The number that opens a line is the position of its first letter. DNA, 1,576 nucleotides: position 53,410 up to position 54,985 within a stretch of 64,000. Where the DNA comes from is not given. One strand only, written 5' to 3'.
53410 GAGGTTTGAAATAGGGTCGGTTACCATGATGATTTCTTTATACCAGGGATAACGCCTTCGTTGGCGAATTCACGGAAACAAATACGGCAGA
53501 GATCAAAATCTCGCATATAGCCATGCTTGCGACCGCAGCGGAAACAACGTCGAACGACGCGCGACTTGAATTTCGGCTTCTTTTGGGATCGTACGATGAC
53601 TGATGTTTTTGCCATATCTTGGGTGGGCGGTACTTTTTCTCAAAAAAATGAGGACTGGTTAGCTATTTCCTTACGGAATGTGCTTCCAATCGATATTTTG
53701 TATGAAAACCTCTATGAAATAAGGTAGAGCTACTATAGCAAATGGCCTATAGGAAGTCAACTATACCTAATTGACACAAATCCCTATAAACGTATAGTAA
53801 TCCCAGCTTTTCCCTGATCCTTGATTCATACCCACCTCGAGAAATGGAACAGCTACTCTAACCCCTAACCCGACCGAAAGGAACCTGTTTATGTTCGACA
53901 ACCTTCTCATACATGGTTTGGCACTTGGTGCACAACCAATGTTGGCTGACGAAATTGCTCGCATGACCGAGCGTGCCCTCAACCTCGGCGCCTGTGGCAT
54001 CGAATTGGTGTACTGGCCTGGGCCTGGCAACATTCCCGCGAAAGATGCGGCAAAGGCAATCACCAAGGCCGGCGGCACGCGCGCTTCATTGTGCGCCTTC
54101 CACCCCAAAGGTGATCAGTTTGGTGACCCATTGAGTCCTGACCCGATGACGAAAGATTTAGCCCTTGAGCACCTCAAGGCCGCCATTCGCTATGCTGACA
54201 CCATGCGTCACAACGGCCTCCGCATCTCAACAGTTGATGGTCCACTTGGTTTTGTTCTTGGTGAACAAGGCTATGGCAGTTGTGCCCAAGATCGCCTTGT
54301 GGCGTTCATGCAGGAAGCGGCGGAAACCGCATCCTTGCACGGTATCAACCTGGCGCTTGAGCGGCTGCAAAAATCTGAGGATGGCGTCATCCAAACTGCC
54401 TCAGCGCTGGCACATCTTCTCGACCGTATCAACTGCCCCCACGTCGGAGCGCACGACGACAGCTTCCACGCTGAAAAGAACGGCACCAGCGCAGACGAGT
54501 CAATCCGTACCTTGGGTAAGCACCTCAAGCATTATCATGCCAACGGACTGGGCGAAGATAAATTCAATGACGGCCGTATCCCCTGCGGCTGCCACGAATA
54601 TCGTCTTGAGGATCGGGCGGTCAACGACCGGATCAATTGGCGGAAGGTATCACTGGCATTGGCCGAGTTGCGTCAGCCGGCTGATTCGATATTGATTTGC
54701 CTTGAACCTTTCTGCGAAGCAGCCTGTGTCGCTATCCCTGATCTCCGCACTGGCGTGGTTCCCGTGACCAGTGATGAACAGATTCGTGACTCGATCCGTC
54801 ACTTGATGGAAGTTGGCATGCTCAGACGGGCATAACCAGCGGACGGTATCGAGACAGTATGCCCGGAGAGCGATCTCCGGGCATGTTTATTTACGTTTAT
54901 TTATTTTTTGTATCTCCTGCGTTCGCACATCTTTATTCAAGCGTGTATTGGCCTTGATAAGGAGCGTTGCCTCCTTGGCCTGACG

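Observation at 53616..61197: Universally conserved ribosomal super-operon split by a 7.6-kb block with an ECF sigma/anti-sigma pair and surface proteins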

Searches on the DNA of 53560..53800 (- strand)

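Call 20: search_rna_families(source=window, start=53560, end=53800, threshold=evalue, max_evalue=10, show_alignments=3)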
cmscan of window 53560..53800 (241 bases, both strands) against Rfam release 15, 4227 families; matches with E-value up to 10: 0.
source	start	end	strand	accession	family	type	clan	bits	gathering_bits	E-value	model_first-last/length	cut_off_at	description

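Call 47: build_rna_model(alignment_id=A2, structure=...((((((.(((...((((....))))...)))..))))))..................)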
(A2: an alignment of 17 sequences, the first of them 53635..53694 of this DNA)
Model R1 built from alignment A2 (17 sequences, 60 columns); structure: as given.
model positions 60; base pairs 13; branch points 0; effective number of sequences 5.77; information 0.931 bits per position. Calibrated on 0.2 Mb of random sequence (short: E-values are rough).
structure used (alignment columns):
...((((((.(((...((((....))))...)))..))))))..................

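Call 48: search_with_rna_model(model_id=R1, sources=[window, L001, L002, L003, L004, L005, L006, L007, L008, L009, L010, L011, L012, L013, L014, L015, L016, L017, L018, L019, L020, L021, L022, L023, L024, L025, L026, L027, L028, L029, L030, L031, L032, L033, L034, L035, L036, L037, L038, L039, L040, L041, L042, L043, L044, L045, L046, L047, L048, L049, L050, L051, L052, L053, L054, L055, L056, L057, L058, L059, L060, L061, L062, L063, L064, L065, L066, L067, L068, L069, L070, L071, L072, L073, L074, L075, L076, L077, L078, L079, L080, L090, L091, L093], max_evalue=1, make_alignment=true)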
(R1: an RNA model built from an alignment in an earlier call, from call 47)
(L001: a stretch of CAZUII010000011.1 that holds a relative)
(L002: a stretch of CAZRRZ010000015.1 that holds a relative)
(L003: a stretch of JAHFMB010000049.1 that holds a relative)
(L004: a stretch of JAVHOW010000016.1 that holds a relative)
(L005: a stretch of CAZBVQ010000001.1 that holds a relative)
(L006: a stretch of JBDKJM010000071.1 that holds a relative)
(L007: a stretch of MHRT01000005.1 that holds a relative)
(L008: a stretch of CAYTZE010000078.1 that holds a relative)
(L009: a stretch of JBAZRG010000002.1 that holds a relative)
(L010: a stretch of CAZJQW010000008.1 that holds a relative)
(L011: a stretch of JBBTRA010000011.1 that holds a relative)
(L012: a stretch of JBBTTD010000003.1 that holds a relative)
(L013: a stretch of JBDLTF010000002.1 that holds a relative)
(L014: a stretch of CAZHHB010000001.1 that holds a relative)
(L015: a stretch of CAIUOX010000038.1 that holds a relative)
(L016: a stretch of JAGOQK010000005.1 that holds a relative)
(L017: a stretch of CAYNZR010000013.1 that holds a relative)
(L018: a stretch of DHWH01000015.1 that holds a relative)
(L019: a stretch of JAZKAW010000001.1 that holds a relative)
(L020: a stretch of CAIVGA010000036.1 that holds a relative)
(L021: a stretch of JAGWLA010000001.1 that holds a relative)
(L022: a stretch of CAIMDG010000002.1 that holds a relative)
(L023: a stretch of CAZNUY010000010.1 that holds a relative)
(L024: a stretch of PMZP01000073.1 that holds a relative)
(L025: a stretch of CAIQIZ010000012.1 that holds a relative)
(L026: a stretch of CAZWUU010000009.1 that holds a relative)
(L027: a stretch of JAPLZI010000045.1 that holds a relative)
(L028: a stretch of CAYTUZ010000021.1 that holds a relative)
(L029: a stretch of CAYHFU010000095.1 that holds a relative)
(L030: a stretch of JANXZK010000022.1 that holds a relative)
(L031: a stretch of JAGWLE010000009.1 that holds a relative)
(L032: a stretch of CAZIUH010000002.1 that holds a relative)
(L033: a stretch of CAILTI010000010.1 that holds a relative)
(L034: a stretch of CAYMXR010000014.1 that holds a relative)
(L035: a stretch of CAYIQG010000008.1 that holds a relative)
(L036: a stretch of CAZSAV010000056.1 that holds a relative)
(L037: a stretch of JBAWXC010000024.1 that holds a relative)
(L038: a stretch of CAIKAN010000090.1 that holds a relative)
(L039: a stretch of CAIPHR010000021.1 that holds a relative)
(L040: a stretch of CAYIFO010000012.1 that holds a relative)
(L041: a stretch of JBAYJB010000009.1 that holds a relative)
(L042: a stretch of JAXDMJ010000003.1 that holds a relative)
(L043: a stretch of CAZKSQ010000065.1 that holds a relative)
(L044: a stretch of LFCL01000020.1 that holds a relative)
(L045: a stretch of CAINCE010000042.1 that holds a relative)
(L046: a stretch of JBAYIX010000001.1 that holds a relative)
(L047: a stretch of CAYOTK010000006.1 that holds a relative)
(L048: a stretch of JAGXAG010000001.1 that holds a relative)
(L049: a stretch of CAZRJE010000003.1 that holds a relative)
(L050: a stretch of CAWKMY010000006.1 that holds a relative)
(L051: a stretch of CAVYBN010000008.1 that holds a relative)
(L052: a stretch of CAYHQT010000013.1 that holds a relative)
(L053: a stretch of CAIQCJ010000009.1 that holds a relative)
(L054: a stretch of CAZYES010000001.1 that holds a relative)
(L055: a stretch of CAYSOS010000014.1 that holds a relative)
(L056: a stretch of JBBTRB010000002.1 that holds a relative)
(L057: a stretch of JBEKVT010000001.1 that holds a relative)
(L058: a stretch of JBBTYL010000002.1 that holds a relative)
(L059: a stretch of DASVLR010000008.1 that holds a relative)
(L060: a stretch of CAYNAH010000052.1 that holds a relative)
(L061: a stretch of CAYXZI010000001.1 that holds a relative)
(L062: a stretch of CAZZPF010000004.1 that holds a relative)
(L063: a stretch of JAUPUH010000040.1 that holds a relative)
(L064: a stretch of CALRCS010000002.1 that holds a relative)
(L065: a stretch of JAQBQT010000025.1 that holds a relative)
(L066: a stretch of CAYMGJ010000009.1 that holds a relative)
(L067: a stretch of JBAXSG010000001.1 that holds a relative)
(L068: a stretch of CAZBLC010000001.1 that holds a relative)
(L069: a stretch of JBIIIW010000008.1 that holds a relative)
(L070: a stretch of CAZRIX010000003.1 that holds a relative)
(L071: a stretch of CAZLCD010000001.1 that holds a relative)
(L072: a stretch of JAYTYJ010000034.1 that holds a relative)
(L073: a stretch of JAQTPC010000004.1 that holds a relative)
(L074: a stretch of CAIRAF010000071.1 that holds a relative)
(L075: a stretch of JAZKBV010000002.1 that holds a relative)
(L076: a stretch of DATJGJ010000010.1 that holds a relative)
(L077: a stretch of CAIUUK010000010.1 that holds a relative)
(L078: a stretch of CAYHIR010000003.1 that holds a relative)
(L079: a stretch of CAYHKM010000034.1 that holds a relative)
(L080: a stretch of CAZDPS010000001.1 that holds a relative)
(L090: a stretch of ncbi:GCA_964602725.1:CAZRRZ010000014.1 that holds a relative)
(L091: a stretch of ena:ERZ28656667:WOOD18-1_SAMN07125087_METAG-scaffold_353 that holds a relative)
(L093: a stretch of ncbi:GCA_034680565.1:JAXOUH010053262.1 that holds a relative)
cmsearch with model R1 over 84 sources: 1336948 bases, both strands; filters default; matches with E-value up to 1: 61.
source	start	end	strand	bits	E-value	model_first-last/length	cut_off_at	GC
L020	10974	11033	+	82.1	3.1e-21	1-60/60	no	0.38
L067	13249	13308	+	78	6e-20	1-60/60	no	0.37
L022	10815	10874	+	76.5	1.7e-19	1-60/60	no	0.45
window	53635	53694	-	76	2.4e-19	1-60/60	no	0.37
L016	12159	12218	+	75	4.9e-19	1-60/60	no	0.47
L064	12382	12441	+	73.9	1.1e-18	1-60/60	no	0.45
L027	6241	6300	+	71.6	5.6e-18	1-60/60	no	0.47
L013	14372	14431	+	71.5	6.1e-18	1-60/60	no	0.38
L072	10636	10695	+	70.1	1.7e-17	1-60/60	no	0.37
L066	9578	9637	+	69.2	3.3e-17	1-60/60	no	0.35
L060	2927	2986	+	68.6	5.1e-17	1-60/60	no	0.43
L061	1598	1657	+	68.6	5.1e-17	1-60/60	no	0.43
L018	13535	13594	+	66.2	2.7e-16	1-60/60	no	0.42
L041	2680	2739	+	65.5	4.5e-16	1-60/60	no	0.6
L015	10728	10788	+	65.5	4.7e-16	1-60/60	no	0.41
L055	5787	5847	+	65.4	4.8e-16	1-60/60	no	0.52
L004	15118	15176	+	65.4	5e-16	1-60/60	no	0.41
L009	11187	11246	+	65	6.7e-16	1-60/60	no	0.33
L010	10395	10454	+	64.7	8.1e-16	1-60/60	no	0.47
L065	11729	11788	+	64.3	1.1e-15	1-60/60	no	0.48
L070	10671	10729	+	63.5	1.9e-15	1-60/60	no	0.44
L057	12617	12676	+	63.1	2.5e-15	1-60/60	no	0.62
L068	10706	10769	+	62.2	4.9e-15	1-60/60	no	0.41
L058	11059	11117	+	61.4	8.4e-15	1-60/60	no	0.42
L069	11758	11822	+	60.3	1.9e-14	1-60/60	no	0.43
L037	1392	1453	+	58.5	7e-14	1-60/60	no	0.42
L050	12503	12575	+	58.3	8.1e-14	1-60/60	no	0.45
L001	7071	7140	+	57.8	1.2e-13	1-60/60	no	0.44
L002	5424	5494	+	57.6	1.3e-13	1-60/60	no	0.45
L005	13030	13096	+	57.3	1.6e-13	1-60/60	no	0.45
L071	11500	11557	+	57.3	1.6e-13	1-60/60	no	0.36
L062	11866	11945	+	57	2e-13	1-60/60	no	0.4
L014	14362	14434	+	56.6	2.6e-13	1-60/60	no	0.44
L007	10668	10735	+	55.1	7.7e-13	1-60/60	no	0.47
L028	8768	8840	+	54.5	1.2e-12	1-60/60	no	0.41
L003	6356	6425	+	54.5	1.2e-12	1-60/60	no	0.41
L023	14856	14923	+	53.5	2.5e-12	1-60/60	no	0.37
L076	13726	13790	+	52.9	3.8e-12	1-60/60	no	0.32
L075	15753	15817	+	52.8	4e-12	1-60/60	no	0.34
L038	9093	9155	+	52.7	4.4e-12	1-60/60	no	0.41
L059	3819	3869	+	52.1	6.6e-12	1-60/60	no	0.51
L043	3441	3509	+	52.1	6.8e-12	1-60/60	no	0.41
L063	4573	4650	+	51.1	1.4e-11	1-60/60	no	0.44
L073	16850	16913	+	50.4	2.3e-11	1-60/60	no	0.31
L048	15675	15750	+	46.1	4.9e-10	1-60/60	no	0.51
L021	16847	16909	+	46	5.4e-10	1-60/60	no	0.54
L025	5368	5429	+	45.6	7.1e-10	1-60/60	no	0.52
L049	10670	10736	+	44.4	1.7e-09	1-60/60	no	0.31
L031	1712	1796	+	43.5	3.3e-09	1-60/60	no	0.53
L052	8284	8360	+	43.3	3.5e-09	1-60/60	no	0.44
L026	11249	11317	+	43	4.6e-09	1-60/60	no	0.36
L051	12919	12971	+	42.4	6.9e-09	1-60/60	no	0.53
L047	19961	20023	+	42.3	7.2e-09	1-60/60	no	0.32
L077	13688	13753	+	41.5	1.3e-08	1-60/60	no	0.36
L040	8730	8791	+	40.6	2.6e-08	1-60/60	no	0.42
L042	4711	4799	+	39.4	6e-08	1-60/60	no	0.51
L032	12469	12539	+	35.1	1.3e-06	1-60/60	no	0.42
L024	6645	6726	+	33.7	3.5e-06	1-60/60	no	0.41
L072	10621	10680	-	28.3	0.00017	1-60/60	no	0.35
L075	9264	9324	-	21.3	0.026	1-60/60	no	0.48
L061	7139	7185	-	16.3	0.89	1-60/60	no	0.34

Alignment A3: 61 matches aligned to the model, 119 columns, each read 5' to 3' on its own strand. Consensus structure (alignment columns), stored with it:
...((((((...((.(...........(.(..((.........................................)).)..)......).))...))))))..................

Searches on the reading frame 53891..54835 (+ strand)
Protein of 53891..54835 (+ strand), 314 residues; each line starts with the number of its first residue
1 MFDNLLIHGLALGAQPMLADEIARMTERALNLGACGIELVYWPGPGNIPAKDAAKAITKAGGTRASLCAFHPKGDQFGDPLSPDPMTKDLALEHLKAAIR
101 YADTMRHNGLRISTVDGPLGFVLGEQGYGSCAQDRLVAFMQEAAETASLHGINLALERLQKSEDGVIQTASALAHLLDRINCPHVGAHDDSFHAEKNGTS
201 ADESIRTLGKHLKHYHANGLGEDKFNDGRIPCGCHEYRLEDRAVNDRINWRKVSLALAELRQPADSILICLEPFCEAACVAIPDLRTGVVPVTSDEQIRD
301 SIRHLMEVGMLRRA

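Call 3: search_protein_families(library=pfam, proteins=[window:53891-54835:+], max_evalue=0.01)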
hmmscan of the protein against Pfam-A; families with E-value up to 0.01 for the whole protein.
window:53891-54835:+ (314 aa): 1 family
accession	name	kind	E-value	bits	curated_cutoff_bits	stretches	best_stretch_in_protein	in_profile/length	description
PF01261.30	AP_endonuc_2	-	9.6e-18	65.2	31.1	1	28-305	3-246/249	Xylose isomerase-like TIM barrel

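Call 32: find_encoding_contigs(protein=window:53891-54835:+, flank=10000, max_places=6)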
Protein window:53891-54835:+ (314 aa): 16 contigs read that carry it; 6 places shown.
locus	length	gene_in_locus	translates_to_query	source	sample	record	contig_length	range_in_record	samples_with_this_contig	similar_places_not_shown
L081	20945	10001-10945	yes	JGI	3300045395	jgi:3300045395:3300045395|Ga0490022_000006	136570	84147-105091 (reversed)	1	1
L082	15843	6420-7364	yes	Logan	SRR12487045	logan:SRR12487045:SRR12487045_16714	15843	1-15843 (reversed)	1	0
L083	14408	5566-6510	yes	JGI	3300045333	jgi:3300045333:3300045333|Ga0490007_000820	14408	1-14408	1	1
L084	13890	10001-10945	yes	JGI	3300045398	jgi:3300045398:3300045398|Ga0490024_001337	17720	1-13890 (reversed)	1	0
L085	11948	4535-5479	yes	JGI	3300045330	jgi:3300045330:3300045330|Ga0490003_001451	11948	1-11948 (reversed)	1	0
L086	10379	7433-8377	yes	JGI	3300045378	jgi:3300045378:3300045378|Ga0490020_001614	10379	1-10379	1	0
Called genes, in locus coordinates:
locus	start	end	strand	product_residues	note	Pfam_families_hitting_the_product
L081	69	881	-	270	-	-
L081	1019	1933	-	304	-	-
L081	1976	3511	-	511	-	PF13632:Glyco_trans_2_3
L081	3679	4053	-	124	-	-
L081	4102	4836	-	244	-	PF25025:EF-Ts_N (weak), PF00889:EF_TS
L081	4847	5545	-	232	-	PF00318:Ribosomal_S2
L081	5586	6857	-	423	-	PF00344:SecY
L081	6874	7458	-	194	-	PF00828:Ribosomal_L27A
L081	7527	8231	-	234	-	PF00333:Ribosomal_S5, PF03719:Ribosomal_S5_C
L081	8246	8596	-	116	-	PF00861:Ribosomal_L18p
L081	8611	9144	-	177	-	PF00347:Ribosomal_L6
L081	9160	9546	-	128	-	PF00410:Ribosomal_S8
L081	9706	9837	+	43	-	-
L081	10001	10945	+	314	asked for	PF01261:AP_endonuc_2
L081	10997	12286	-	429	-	PF18915:DUF5667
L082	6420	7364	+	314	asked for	PF01261:AP_endonuc_2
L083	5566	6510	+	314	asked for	PF01261:AP_endonuc_2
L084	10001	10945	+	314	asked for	PF01261:AP_endonuc_2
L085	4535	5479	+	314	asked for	PF01261:AP_endonuc_2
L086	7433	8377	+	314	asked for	PF01261:AP_endonuc_2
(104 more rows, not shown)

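Call 33: find_homologous_proteins(query=window:53891-54835:+)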
Query window:53891-54835:+ (314 aa): 3 proteins with E <= 0.001 among 2788 candidates.
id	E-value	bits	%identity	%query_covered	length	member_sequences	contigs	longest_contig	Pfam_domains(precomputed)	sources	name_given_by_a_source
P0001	2.2e-210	715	99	100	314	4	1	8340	PF01261.31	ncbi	-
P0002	3.7e-139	482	70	100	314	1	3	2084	PF01261.31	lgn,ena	-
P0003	1.7e-6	46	31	49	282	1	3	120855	PF01261.31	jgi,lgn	jgi:D-psicose/D-tagatose/L-ribulose 3-epimerase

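Call 34: find_encoding_contigs(protein=P0002, flank=10000, max_places=4)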
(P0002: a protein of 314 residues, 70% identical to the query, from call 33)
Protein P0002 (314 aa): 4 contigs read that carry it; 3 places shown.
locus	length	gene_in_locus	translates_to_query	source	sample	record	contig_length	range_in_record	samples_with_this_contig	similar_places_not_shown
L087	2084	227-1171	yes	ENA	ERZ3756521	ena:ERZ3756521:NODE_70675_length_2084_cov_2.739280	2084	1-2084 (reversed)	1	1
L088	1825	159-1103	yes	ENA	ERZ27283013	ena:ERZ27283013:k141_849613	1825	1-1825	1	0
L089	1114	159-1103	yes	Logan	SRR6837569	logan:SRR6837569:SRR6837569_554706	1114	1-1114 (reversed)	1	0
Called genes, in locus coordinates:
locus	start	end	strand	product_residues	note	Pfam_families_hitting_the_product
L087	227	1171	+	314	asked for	PF01261:AP_endonuc_2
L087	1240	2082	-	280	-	?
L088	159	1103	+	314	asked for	PF01261:AP_endonuc_2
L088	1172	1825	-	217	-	?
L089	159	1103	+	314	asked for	PF01261:AP_endonuc_2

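Call 62: search_protein_families(library=ncbifam, proteins=[window:53891-54835:+], max_evalue=0.01)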
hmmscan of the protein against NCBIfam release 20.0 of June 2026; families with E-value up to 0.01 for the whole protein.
window:53891-54835:+ (314 aa): 4 families
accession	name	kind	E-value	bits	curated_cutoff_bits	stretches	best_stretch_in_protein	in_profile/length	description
NF041099.2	keto_glucon_epim_IolO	equivalog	2.8e-10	40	300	1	83-217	83-211/269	5-keto-L-gluconate epimerase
NF051856.1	PsicseEpim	equivalog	5.2e-09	36.3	300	1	133-218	126-211/287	D-psicose 3-epimerase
NF007360.0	PRK09856.1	equivalog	0.00026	20.6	305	1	91-217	88-208/276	fructoselysine 3-epimerase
TIGR03234.1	OH-pyruv-isom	equivalog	0.0072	15.7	353.45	0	93-214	84-201/254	hydroxypyruvate isomerase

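Call 67: search_protein_families(library=padloc, proteins=[window:53891-54835:+], max_evalue=0.001)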
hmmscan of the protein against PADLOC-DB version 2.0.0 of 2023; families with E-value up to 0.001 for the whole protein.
window:53891-54835:+ (314 aa): 0 families
